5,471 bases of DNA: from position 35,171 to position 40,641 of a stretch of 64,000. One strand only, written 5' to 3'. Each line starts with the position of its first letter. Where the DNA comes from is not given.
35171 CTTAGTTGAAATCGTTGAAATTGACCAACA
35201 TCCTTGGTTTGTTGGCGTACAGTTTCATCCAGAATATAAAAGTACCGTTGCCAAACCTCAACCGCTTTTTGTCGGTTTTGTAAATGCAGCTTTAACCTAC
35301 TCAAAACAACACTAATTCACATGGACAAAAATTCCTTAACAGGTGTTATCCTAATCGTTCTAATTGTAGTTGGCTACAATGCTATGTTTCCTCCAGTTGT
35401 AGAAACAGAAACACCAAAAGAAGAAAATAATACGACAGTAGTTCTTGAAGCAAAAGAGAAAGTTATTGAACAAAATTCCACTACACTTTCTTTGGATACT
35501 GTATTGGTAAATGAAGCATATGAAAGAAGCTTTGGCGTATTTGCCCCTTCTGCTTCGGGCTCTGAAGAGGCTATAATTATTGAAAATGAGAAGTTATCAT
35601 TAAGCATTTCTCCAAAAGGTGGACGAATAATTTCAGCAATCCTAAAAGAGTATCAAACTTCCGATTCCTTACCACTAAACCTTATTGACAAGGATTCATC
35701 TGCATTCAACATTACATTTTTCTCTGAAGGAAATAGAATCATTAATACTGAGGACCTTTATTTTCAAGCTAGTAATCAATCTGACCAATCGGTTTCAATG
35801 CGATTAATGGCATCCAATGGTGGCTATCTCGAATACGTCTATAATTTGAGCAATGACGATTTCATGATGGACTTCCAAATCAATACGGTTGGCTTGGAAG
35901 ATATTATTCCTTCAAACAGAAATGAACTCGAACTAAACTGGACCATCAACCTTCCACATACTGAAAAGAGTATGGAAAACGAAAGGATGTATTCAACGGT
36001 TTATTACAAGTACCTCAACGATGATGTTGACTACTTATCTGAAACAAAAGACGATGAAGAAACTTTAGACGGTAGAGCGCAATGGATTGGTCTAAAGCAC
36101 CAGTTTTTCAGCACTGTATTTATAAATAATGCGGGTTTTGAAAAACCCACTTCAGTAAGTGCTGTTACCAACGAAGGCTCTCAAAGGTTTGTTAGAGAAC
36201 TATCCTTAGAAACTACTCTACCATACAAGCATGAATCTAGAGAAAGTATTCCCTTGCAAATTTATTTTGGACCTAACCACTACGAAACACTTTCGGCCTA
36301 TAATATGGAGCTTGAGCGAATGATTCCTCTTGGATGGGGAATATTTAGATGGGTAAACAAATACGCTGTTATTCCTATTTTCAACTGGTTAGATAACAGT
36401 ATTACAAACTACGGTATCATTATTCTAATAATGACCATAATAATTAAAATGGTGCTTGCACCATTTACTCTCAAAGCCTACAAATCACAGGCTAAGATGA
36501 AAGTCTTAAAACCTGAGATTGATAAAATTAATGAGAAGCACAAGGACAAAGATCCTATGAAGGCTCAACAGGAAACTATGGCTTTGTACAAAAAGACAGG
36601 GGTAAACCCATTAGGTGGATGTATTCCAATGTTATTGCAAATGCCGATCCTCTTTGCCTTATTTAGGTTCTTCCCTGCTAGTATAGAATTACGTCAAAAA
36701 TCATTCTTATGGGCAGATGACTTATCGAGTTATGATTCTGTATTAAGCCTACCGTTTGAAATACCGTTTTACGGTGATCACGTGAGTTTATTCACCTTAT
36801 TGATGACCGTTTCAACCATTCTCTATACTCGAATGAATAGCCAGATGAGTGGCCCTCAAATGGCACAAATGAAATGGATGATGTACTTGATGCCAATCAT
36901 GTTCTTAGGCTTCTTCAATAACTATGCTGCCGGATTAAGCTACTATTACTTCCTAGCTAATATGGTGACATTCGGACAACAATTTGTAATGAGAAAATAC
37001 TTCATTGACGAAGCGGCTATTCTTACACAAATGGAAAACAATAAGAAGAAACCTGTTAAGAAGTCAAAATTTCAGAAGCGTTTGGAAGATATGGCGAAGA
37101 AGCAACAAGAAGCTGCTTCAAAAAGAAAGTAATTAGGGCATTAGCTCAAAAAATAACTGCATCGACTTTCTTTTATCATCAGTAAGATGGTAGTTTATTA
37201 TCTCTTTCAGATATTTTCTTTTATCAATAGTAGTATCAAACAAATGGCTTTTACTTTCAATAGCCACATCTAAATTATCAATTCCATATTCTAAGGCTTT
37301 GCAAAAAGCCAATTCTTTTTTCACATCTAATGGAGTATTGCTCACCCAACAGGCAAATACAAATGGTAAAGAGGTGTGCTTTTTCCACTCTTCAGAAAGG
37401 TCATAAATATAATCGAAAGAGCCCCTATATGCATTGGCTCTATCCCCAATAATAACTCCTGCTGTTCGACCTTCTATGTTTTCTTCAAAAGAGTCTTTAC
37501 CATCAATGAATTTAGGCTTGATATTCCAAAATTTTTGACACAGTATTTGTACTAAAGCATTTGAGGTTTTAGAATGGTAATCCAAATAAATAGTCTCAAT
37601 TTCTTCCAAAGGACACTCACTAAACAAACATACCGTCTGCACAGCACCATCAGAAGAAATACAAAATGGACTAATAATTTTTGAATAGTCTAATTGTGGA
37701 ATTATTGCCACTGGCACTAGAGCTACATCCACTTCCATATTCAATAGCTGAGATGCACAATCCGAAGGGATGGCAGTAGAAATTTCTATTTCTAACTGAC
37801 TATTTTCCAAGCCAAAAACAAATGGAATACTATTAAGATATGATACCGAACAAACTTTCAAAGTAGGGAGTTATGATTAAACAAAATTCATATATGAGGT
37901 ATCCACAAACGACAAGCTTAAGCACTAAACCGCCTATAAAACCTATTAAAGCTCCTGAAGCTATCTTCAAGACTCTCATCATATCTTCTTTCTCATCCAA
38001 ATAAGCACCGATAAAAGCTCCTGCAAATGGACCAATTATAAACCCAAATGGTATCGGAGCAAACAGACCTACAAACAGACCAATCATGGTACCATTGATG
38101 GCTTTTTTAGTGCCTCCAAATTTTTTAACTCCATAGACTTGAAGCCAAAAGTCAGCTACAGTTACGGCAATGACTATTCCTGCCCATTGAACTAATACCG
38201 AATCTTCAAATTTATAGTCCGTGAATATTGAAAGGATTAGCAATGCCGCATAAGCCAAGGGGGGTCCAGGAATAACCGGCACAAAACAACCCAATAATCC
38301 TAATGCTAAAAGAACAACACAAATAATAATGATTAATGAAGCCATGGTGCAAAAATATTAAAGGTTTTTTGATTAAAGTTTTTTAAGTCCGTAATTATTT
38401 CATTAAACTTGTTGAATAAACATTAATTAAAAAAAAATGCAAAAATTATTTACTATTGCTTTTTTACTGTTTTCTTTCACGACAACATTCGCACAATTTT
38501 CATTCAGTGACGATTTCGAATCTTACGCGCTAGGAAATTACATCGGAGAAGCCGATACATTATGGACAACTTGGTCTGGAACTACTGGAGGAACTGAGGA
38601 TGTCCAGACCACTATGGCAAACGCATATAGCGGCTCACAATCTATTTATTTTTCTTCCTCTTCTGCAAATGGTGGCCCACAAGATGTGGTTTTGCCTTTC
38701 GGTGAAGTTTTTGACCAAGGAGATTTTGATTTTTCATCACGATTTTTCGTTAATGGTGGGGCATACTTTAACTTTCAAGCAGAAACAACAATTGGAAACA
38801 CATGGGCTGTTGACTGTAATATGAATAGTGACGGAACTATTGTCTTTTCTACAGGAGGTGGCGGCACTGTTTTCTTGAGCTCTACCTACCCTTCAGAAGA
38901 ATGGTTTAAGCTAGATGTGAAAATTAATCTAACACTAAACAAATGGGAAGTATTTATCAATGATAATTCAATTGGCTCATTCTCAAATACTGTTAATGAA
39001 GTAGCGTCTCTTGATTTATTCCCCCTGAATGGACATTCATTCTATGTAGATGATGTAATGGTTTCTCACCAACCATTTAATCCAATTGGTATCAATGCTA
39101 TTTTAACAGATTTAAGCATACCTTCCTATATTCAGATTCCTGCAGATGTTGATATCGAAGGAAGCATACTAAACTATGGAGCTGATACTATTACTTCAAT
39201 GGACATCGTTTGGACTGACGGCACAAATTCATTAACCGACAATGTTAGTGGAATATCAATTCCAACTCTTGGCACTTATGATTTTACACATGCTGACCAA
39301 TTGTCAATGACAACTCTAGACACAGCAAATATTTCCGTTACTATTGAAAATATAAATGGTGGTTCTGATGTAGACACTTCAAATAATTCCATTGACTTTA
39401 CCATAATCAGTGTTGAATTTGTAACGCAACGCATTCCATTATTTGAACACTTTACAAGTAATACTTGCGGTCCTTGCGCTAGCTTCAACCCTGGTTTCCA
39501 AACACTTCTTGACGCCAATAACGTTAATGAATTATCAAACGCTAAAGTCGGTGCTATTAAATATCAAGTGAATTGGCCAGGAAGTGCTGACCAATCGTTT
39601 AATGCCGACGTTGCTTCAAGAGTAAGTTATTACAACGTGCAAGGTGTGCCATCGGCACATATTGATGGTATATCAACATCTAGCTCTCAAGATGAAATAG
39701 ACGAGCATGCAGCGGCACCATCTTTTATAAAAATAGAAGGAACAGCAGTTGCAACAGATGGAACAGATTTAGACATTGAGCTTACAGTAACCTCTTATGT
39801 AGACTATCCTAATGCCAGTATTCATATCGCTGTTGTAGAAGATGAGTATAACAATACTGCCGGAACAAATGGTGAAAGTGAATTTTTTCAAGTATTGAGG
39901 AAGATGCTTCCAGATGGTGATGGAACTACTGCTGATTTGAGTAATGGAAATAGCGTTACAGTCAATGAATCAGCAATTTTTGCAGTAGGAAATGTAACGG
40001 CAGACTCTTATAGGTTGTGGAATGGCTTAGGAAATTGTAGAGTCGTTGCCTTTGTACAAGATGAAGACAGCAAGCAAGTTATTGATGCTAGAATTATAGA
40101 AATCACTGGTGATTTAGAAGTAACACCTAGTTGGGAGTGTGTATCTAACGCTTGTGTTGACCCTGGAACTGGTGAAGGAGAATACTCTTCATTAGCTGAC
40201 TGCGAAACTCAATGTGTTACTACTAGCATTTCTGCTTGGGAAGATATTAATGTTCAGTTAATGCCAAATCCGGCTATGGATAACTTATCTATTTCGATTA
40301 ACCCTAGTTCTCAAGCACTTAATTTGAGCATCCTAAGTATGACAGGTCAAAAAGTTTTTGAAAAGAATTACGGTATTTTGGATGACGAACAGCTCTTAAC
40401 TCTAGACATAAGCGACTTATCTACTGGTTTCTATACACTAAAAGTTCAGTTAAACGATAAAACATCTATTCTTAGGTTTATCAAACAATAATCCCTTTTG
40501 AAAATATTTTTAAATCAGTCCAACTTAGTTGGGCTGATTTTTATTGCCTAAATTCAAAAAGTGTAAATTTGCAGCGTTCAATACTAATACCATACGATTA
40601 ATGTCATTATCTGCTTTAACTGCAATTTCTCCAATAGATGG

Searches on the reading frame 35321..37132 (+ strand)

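Call 76: search_protein_families(library=pfam, proteins=[window:35321-37132:+], max_evalue=0.001)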
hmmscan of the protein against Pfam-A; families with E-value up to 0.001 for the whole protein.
window:35321-37132:+ (603 aa): 2 families
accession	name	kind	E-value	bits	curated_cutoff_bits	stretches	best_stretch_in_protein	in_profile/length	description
PF02096.25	60KD_IMP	-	4.9e-57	192.9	35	1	364-559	1-163/163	60Kd inner membrane protein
PF14849.12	YidC_periplas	-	1.5e-26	94.5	24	1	85-347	2-278/283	YidC periplasmic domain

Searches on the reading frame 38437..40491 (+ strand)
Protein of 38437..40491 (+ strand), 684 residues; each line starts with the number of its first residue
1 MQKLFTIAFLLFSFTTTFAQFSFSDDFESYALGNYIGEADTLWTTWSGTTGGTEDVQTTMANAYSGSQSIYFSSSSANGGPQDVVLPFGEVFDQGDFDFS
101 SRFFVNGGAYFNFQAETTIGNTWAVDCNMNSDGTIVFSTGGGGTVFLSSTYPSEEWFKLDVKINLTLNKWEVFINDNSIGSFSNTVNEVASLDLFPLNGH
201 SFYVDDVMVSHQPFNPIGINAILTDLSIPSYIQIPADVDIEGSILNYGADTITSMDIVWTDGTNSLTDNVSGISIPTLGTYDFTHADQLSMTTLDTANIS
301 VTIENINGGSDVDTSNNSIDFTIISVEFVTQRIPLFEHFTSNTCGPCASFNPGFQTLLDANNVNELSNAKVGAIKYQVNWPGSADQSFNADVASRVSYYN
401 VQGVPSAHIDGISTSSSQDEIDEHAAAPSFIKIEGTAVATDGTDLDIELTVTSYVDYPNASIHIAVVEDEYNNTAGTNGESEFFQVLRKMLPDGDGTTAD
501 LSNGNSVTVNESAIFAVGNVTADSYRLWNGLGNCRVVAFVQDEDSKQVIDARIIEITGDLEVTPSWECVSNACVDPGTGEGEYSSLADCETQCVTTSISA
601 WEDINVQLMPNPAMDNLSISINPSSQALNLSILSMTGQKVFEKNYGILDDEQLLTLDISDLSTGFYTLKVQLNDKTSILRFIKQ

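Call 76: search_protein_families(library=pfam, proteins=[window:38437-40491:+], max_evalue=0.001)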
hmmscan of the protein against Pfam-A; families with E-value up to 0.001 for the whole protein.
window:38437-40491:+ (684 aa): 3 families
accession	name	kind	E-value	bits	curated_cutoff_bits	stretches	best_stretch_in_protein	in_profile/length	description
PF18962.6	Por_Secre_tail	-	7.6e-11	42.6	27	1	610-678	3-70/75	Secretion system C-terminal sorting domain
PF11551.14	Omp28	-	5.4e-09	36.6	34.9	1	397-553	6-164/171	Outer membrane protein Omp28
PF11589.14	DUF3244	-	2.7e-05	24.5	25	1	596-676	15-89/96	Domain of unknown function (DUF3244)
